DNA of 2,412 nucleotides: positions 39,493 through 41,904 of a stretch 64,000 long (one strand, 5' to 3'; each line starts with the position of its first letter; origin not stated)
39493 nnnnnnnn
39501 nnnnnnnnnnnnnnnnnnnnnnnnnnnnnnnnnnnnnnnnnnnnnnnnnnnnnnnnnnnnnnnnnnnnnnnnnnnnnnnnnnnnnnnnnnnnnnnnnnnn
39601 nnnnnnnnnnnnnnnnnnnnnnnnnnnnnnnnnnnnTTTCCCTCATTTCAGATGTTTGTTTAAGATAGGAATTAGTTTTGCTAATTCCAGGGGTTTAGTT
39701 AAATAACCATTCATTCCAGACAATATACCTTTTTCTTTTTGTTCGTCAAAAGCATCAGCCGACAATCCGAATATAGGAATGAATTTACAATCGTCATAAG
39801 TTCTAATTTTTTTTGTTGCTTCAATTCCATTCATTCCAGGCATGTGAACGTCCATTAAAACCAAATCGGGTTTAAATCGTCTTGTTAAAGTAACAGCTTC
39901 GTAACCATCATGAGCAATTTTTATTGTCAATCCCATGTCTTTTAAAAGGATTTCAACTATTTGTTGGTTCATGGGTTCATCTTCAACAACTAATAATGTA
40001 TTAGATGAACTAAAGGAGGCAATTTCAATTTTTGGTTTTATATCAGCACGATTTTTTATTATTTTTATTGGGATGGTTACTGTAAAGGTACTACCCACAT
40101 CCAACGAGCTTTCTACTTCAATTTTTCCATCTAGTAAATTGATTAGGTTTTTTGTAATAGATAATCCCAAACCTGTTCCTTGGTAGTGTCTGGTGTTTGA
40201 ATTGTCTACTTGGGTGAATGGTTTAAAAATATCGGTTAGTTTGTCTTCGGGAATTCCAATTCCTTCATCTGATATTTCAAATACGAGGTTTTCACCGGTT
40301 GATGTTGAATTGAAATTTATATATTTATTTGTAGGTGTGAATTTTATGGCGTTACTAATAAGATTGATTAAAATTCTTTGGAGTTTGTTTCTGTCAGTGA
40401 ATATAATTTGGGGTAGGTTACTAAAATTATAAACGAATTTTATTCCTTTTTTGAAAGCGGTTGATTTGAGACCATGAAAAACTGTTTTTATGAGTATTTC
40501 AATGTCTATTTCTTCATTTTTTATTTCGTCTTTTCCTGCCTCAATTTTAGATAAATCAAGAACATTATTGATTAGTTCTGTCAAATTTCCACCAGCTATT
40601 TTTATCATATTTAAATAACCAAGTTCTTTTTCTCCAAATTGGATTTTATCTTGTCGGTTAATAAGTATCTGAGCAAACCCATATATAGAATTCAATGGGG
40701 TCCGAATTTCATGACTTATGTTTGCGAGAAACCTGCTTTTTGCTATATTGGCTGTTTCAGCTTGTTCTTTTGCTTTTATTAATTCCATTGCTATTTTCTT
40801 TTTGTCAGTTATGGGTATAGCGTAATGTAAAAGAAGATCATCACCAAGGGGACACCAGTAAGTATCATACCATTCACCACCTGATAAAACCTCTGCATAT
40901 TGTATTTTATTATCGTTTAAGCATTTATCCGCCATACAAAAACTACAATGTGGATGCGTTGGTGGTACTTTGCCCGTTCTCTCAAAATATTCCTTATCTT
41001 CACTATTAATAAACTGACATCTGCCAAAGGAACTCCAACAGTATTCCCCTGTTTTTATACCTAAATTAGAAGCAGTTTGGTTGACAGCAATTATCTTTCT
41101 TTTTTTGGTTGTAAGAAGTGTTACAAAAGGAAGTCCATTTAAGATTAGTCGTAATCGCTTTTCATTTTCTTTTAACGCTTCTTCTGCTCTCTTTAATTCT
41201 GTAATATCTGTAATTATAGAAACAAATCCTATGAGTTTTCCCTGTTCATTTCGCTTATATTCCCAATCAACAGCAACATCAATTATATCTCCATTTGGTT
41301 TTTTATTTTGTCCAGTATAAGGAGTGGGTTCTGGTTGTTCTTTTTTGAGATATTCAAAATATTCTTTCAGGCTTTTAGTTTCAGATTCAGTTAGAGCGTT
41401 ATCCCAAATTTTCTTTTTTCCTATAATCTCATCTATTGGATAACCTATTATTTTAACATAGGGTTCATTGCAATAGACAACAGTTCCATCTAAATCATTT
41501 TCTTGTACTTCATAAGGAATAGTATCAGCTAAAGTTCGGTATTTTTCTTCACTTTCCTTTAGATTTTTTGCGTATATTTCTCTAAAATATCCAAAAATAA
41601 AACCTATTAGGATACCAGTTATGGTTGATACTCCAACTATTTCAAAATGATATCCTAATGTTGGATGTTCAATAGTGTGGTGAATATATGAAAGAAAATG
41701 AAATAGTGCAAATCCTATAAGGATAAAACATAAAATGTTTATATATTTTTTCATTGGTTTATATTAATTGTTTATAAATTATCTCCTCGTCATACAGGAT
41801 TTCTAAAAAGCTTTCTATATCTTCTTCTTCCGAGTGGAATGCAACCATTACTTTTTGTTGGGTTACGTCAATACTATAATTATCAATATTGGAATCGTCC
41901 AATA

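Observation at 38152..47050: Phage-encoded two-component signalling cluster: two hybrid histidine kinases, a CheY-like receiver and membrane sensor proteins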

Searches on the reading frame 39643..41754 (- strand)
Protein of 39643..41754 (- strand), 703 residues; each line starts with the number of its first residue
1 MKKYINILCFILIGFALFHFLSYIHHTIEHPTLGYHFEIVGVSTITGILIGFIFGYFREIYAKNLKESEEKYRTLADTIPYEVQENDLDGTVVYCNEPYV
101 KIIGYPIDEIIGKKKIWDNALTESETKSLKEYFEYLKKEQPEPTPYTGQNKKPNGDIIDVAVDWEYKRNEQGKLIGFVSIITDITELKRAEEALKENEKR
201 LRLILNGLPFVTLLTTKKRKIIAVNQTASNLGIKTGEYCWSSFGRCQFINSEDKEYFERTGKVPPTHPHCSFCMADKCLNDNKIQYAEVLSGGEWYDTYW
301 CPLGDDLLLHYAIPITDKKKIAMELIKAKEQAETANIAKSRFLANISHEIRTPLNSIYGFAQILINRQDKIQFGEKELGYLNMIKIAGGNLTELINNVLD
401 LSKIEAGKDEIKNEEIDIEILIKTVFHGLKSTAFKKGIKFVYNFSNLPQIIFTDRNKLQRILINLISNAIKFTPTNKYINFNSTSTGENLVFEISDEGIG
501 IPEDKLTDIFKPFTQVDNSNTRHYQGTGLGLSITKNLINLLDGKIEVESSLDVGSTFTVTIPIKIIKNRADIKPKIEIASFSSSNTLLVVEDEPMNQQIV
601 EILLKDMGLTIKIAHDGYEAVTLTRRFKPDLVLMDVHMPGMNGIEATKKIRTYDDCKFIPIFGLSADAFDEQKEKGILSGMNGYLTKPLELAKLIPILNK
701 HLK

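Call 3: search_protein_families(library=pfam, proteins=[window:39643-41754:-], max_evalue=0.01)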
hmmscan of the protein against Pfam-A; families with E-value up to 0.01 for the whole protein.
window:39643-41754:- (703 aa): 10 families
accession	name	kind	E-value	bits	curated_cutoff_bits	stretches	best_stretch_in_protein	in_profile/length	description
PF02518.31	HATPase_c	-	1.5e-27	96.7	26.4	1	454-564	2-110/111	Histidine kinase-, DNA gyrase B-, and HSP90-like ATPase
PF00072.30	Response_reg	-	6.6e-24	84.7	30.2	1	588-696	2-108/111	Response regulator receiver domain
PF00512.31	HisKA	-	2e-18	66.7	26.9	1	338-407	1-66/66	His Kinase A (phospho-acceptor) domain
PF13426.13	PAS_9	-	7.7e-12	45.8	27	1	86-186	7-103/103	PAS domain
PF00989.32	PAS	-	1.3e-08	35.3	22.6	1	72-184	3-113/113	PAS fold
PF13188.13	PAS_8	-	0.00014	22.1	21.8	0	70-119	1-49/65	PAS domain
PF08448.16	PAS_4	-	0.00037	21.1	23.1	0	87-189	12-110/110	PAS fold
PF08447.18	PAS_3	-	0.00071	20.2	25.6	1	92-180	1-88/89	PAS fold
PF12860.13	PAS_7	-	0.0036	17.9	27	1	87-192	12-115/115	PAS fold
PF13589.12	HATPase_c_3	-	0.0054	17.2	25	0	459-531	4-77/137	Histidine kinase-, DNA gyrase B-, and HSP90-like ATPase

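Call 7: search_dna_similar(query=window:39643-41754:-, collection=phages, mode=protein, max_rows=20)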
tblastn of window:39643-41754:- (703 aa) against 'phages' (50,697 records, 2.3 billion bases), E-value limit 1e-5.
Records with a match: 205; places in all: 240; records where one place covers at least 80% of the query: 0.
Best place of each record, by identity: <60% 205.
By first word of the organism name: Bacteriophage 72; Listeria 47; Acinetobacter 22; Salmonella 16; Staphylococcus 14; Enterococcus 13; Escherichia 9; Pseudomonas 3; uncultured 2; Bacteroides 1; and 6 more.
By host as written in the record: - 102; Listeria monocytogenes 47; Staphylococcus aureus 14; Enterococcus faecalis 9; Escherichia coli O157:H7 ATCC 43895 9; Homo sapiens 8; Salmonella enterica subsp. enterica serovar Kentucky 8; Pseudomonas aeruginosa 2; and 6 more.
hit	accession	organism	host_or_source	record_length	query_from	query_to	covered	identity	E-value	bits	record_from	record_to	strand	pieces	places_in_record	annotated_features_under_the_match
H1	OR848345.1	Listeria phage LM 4-14-1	Listeria monocytogenes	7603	152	688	74%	30.7%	9e-35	209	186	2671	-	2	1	record has no annotation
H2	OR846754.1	Listeria phage LM 4-11-1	Listeria monocytogenes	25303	152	688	74%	30.7%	1e-34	209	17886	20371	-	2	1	record has no annotation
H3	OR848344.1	Listeria phage LM 4-14-1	Listeria monocytogenes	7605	152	688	74%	30.5%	7e-33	203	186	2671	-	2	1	record has no annotation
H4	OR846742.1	Listeria phage LM 4-11-1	Listeria monocytogenes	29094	152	688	74%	30.5%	8e-33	203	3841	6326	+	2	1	record has no annotation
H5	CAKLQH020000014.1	Acinetobacter phage MD-2021a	not known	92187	327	703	52%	38.1%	2e-36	230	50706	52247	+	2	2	barA: sensor histidine kinase/response regulator BarA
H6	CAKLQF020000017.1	Acinetobacter phage MD-2021a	not known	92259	327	703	52%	38.1%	2e-36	230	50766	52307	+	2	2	barA: sensor histidine kinase/response regulator BarA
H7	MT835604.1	Bacteriophage sp.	human fecal samples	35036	295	702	58%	33.3%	6e-50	195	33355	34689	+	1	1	record has no annotation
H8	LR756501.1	uncultured phage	metagenomic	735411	309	689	54%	35.2%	4e-39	162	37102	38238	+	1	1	record has no annotation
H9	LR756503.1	uncultured phage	metagenomic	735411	309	689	54%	35.2%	4e-39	162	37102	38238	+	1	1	record has no annotation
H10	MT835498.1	Bacteriophage sp.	human fecal samples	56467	318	701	55%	34.6%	7e-51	197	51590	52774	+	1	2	record has no annotation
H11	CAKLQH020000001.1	Acinetobacter phage MD-2021a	not known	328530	324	695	53%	34.9%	8e-45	179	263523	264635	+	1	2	arcB: aerobic respiration control protein (bifunctional two-component ...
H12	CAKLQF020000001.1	Acinetobacter phage MD-2021a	not known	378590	324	695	53%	34.9%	8e-45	179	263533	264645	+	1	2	arcB: aerobic respiration control protein (bifunctional two-component ...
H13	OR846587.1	Enterococcus phage Efs 1-1-1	Enterococcus faecalis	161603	187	703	70%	26.2%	1e-22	172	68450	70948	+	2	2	record has no annotation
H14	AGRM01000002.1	Salmonella enterica subsp. houtenae str. ATCC BAA-1581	Homo sapiens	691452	323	694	49%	37.2%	2e-33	226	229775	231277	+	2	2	ATPase, histidine kinase-, DNA gyrase B-, and HSP90-like domain ...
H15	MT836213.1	Bacteriophage sp.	human fecal samples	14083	323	698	53%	33.8%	4e-47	186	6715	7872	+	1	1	record has no annotation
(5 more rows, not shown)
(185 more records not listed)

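Call 9: find_encoding_contigs(protein=window:39643-41754:-, flank=10000, max_places=6)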
Protein window:39643-41754:- (703 aa): no gene with exactly this product is on record in the collection.

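Call 10: find_related_loci(query=window:39643-41754:-, collection=viral_contigs, flank=10000)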
Query window:39643-41754:- (703 aa) in viral_contigs; peptide patterns used: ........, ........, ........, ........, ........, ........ (x = any residue, [..] = any of these).
10 stretches matched a pattern, but none encodes a relative of the query by tblastn (E <= 1e-3).

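Call 11: find_homologous_proteins(query=window:39643-41754:-, max_evalue=1e-10)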
Query window:39643-41754:- (703 aa): 7291 proteins with E <= 1e-10 among 8000 candidates; the best 120 are listed.
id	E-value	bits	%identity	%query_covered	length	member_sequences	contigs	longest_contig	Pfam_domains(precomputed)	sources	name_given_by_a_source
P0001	0.0e+0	1593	100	100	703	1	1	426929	PF13426.14,PF02518.32,PF00512.32,PF00989.32,PF00072.31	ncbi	-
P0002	1.2e-171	591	46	54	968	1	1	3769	PF13581.13,PF08448.17,PF02518.32,PF00512.32,PF00989.32,PF00072.31,PF14501.13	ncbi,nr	ncbi:MAG: response regulator [Proteobacteria bacterium]|nr:response regulator [Pseudomonadota bacter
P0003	8.2e-158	545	43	54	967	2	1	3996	PF08448.17,PF02518.32,PF00512.32,PF00989.32,PF00072.31,PF14501.13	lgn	-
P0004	2.7e-150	520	41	58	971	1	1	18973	PF13426.14,PF08448.17,PF02518.32,PF00512.32,PF00072.31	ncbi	-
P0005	5.6e-150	519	44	54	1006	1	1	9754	PF08448.17,PF02518.32,PF00512.32,PF00989.32,PF00072.31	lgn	-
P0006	6.5e-122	427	43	71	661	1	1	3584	PF08447.19,PF13426.14,PF13188.14,PF08448.17,PF02518.32,PF00512.32,PF00989.32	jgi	-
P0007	1.2e-120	423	35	54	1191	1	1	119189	PF00672.31,PF13581.13,PF02518.32,PF00512.32,PF23198.2,PF13589.13,PF00072.31,PF01627.29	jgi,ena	-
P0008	1.6e-106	376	36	78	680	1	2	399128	PF08447.19,PF13426.14,PF08448.17,PF02518.32,PF00512.32,PF00989.32,PF00072.31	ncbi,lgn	-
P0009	9.1e-106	373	47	60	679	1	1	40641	PF02518.32,PF00512.32,PF00072.31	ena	-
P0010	2.0e-105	372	40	76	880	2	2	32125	PF13426.14,PF13188.14,PF24820.2,PF08448.17,PF02518.32,PF00512.32,PF23198.2,PF00989.32,PF00072.31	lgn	-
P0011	4.1e-104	368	46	60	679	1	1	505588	PF02518.32,PF00512.32,PF00072.31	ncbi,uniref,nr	ncbi:response regulator [Flavobacteriaceae bacterium TP-CH-4]|uniref:histidine kinase n=1 Tax=Pelagi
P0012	4.7e-104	368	47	54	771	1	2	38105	PF13426.14,PF02518.32,PF00512.32,PF00989.32,PF00072.31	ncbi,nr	ncbi:MAG: response regulator [SAR324 cluster bacterium]|nr:response regulator [SAR324 cluster bacter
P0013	6.2e-104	367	48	55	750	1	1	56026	PF08447.19,PF13426.14,PF13188.14,PF08448.17,PF02518.32,PF00512.32,PF00989.32,PF00072.31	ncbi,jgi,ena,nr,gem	ncbi:PAS domain S-box protein [bacterium]|nr:PAS domain S-box protein [bacterium]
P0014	7.4e-104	367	44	54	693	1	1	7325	PF02518.32,PF00512.32,PF00072.31,PF01627.29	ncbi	-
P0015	2.1e-103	366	40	76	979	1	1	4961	PF08447.19,PF13426.14,PF13188.14,PF12860.14,PF24820.2,PF08448.17,PF02518.32,PF00512.32,PF00989.32,PF00072.31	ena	-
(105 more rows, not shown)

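Call 12: find_encoding_contigs(protein=P0001, flank=10000, max_places=3)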
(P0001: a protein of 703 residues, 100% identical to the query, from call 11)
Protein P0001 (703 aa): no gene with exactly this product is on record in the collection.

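Call 13: find_encoding_contigs(protein=P0008, flank=10000, max_places=3)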
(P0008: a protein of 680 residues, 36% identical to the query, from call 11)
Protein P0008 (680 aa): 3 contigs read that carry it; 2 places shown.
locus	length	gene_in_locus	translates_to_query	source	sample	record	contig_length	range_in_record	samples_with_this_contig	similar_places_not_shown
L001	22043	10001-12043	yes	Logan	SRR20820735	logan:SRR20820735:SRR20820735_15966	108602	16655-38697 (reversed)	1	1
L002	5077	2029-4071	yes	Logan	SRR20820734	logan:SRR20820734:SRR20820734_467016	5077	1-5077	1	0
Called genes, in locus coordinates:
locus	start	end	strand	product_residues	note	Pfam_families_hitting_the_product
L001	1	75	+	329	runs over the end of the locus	PF00034:Cytochrom_C (faint), PF03150:CCP_MauG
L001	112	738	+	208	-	-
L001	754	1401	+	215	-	PF16694:Cytochrome_P460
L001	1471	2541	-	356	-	-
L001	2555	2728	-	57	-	-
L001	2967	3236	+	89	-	PF02080:TrkA_C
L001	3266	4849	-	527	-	PF05134:T2SSL (weak)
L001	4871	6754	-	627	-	-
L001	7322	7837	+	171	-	PF01844:HNH, PF14279:HNH_5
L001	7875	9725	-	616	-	PF19363:DUF5939, PF00211:Guanylate_cyc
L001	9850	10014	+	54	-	-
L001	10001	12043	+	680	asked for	PF08447:PAS_3, PF00989:PAS, PF08448:PAS_4 (weak), PF13426:PAS_9, PF08447:PAS_3 (weak), PF00512:HisKA, PF02518:HATPase_c, PF00072:Response_reg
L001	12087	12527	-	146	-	PF02416:TatA_B_E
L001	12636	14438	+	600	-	PF00117:GATase, PF07722:Peptidase_C26 (weak), PF02540:NAD_synthase (weak), PF00958:GMP_synt_C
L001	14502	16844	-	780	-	PF00909:Ammonium_transp, PF00015:MCPsignal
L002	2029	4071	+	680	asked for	PF08447:PAS_3, PF00989:PAS, PF08448:PAS_4 (weak), PF13426:PAS_9, PF08447:PAS_3 (weak), PF00512:HisKA, PF02518:HATPase_c, PF00072:Response_reg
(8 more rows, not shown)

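Call 23: search_protein_families(library=phrogs, proteins=[window:39643-41754:-], max_evalue=0.001)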
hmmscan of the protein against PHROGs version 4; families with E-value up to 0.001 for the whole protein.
window:39643-41754:- (703 aa): 10 families
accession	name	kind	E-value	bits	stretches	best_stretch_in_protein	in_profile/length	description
phrog_20458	-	unknown function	4.3e-103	347.1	1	318-699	424-814/829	-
phrog_857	-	unknown function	1.8e-58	200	1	337-563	239-460/468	-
phrog_10912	-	other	7.3e-58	197.3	1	190-563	612-961/970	kinase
phrog_18358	-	unknown function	1.5e-44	153.3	1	319-695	414-781/904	-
phrog_5982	-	unknown function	1.2e-39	136.9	1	454-702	726-985/1030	-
phrog_731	-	unknown function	2.3e-24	86.9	1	586-695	3-110/227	-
phrog_28116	-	unknown function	2.1e-16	61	1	320-564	265-503/512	-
phrog_20778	-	unknown function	3.4e-16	59.6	1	336-562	451-671/675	-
phrog_37855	-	unknown function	4e-09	36.9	1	601-700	23-126/278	-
phrog_8810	-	unknown function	1.3e-08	35.7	1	587-700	3-118/245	-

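Call 36: get_annotated_region(hit=H8, flank=12000)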
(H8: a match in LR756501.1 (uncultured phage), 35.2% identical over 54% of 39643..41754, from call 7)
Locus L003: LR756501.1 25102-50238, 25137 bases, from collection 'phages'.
description: uncultured phage genome assembly, chromosome: 1.
organism: uncultured phage (NCBI taxid 278008)
taxonomy: Viruses; environmental samples
host: -; source: metagenomic; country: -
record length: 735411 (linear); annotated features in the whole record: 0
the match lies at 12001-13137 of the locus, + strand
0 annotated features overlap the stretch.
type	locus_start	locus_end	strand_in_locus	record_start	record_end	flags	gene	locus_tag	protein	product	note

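Call 42: search_protein_families(library=pfam, proteins=[L003:10966-13179:+, L003:14446-16659:-, L003:13478-14428:-, L003:16656-17486:-, L003:10216-10902:-, L003:9277-10167:-, L003:17807-18766:-, L003:19351-21882:-, L003:2766-4832:-, L003:21965-22930:+], max_evalue=0.001)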
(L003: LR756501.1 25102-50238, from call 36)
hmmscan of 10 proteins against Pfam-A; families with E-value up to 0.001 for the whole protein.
L003:10966-13179:+ (737 aa): 8 families
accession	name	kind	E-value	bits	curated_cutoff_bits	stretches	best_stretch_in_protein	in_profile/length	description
PF00072.30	Response_reg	-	4e-25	88.6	30.2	1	624-733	1-110/111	Response regulator receiver domain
PF02518.31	HATPase_c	-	4.9e-21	75.7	26.4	1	489-593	2-105/111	Histidine kinase-, DNA gyrase B-, and HSP90-like ATPase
PF00512.31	HisKA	-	1.8e-18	66.8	26.9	1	376-441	2-66/66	His Kinase A (phospho-acceptor) domain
PF13426.13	PAS_9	-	5.1e-17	62.5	27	2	250-354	3-103/103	PAS domain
PF08448.16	PAS_4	-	1.6e-15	57.7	23.1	1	247-356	4-109/110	PAS fold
PF00989.32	PAS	-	3e-12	47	22.6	1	241-351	4-112/113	PAS fold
PF08447.18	PAS_3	-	2.1e-07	31.6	25.6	1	262-346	3-86/89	PAS fold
PF13188.13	PAS_8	-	6e-07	29.6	21.8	0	5-66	6-55/65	PAS domain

L003:14446-16659:- (737 aa): 0 families

L003:13478-14428:- (316 aa): 1 family
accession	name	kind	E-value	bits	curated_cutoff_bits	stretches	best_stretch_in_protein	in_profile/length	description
PF00722.28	Glyco_hydro_16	-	4.3e-16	59.3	22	2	78-181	9-101/175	Glycosyl hydrolases family 16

L003:16656-17486:- (276 aa): 0 families

L003:10216-10902:- (228 aa): 0 families

L003:9277-10167:- (296 aa): 0 families

L003:17807-18766:- (319 aa): 0 families

L003:19351-21882:- (843 aa): 0 families

L003:2766-4832:- (688 aa): 0 families

L003:21965-22930:+ (321 aa): 1 family
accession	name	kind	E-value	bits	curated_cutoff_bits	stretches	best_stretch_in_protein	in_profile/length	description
PF02739.22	5_3_exonuc_N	-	1.7e-14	54.3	34.3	1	6-155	3-146/164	5'-3' exonuclease, N-terminal resolvase-like domain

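Call 64: find_encoding_contigs(protein=P0006, flank=10000, max_places=4)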
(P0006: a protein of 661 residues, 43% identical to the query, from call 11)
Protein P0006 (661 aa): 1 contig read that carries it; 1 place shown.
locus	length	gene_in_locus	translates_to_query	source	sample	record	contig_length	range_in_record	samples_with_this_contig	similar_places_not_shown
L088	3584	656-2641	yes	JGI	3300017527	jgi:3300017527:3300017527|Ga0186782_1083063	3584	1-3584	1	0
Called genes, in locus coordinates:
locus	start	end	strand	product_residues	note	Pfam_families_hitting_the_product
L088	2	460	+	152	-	?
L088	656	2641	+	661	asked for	PF13188:PAS_8 (faint), PF08447:PAS_3, PF00989:PAS, PF08448:PAS_4 (weak), PF08447:PAS_3 (weak), PF13426:PAS_9, PF00512:HisKA (weak), PF02518:HATPase_c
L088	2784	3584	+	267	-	?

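Call 81: search_protein_families(library=ncbifam, proteins=[window:39643-41754:-], max_evalue=0.001)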
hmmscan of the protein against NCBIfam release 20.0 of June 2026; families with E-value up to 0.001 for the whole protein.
window:39643-41754:- (703 aa): 160 families (the best 25 are shown)
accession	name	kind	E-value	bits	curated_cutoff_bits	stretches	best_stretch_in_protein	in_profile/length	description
TIGR02956.1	TMAO_torS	equivalog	2.7e-94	317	676.5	1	326-702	451-820/967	TMAO reductase system sensor histidine kinase/response regulator TorS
NF041947.1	LuxQ_Vibrio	equivalog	1.1e-83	281.5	1200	1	327-695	460-832/843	quorum-sensing autoinducer 2 sensor kinase/phosphatase LuxQ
NF038297.2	hybrid_HK_HrmK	equivalog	3.9e-83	280.1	725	1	320-700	216-606/607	hybrid histidine kinase/response regulator HrmK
NF008318.0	PRK11107.1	equivalog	1.4e-81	274.9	890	2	323-574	277-529/920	two-component sensor histidine kinase BarA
NF011874.0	PRK15347.1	equivalog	4.2e-79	266.7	852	2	322-576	381-627/921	two component system sensor kinase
NF008302.0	PRK11091.1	equivalog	1.1e-74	252.1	838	1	327-701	271-642/779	aerobic respiration two-component sensor histidine kinase ArcB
NF047874.1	MASE3_PAS_HK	subfamily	3.5e-74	250.8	560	2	186-570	252-632/655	MASE3 domain-containing sensor histidine kinase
NF008099.0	PRK10841.1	equivalog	1.3e-71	241.6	920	2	325-566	456-693/949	two-component system sensor histidine kinase RcsC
NF046044.1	PnpS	equivalog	1.2e-63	215.5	400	1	334-562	165-390/390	two-component system histidine kinase PnpS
NF045901.1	HisKinLetSLeg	equivalog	4.1e-63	213.7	1650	2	317-565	273-520/906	two-component system sensor histidine kinase LetS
NF008543.0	PRK11466.1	equivalog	6.6e-60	202.9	982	1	319-702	424-798/914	TMAO reductase system sensor histidine kinase/response regulator TorS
NF007420.1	PRK09959.1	equivalog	1.8e-56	191.4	1995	1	315-694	688-1066/1197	acid-sensing system histidine kinase EvgS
NF041832.1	near_NosP_CTERM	subfamily_domain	7e-56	189.9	400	1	333-699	1-367/370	NahK/ErcS family hybrid sensor histidine kinase/response regulator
NF047465.1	hybrid_HK_LvrA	exception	2.1e-54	184.9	1200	2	332-579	195-438/819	hybrid histidine kinase/response regulator LvrA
NF041880.1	EPS_EpsF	equivalog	7.2e-54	183.1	900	3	327-562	262-492/492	response regulator EpsF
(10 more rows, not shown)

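Call 82: search_protein_families(library=padloc, proteins=[window:39643-41754:-], max_evalue=0.001)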
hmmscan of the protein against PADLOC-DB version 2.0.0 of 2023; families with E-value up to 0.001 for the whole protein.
window:39643-41754:- (703 aa): 3 families
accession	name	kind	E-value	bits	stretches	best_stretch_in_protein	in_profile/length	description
PDLC04647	PDC-M43B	-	5.2e-09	33.6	1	403-552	175-322/347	-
PDLC00405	SduA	-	6e-06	24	1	584-645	6-67/323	DUF4263 domain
PDLC04055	PD-T4-6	-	0.0009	16.1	0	569-667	351-449/496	-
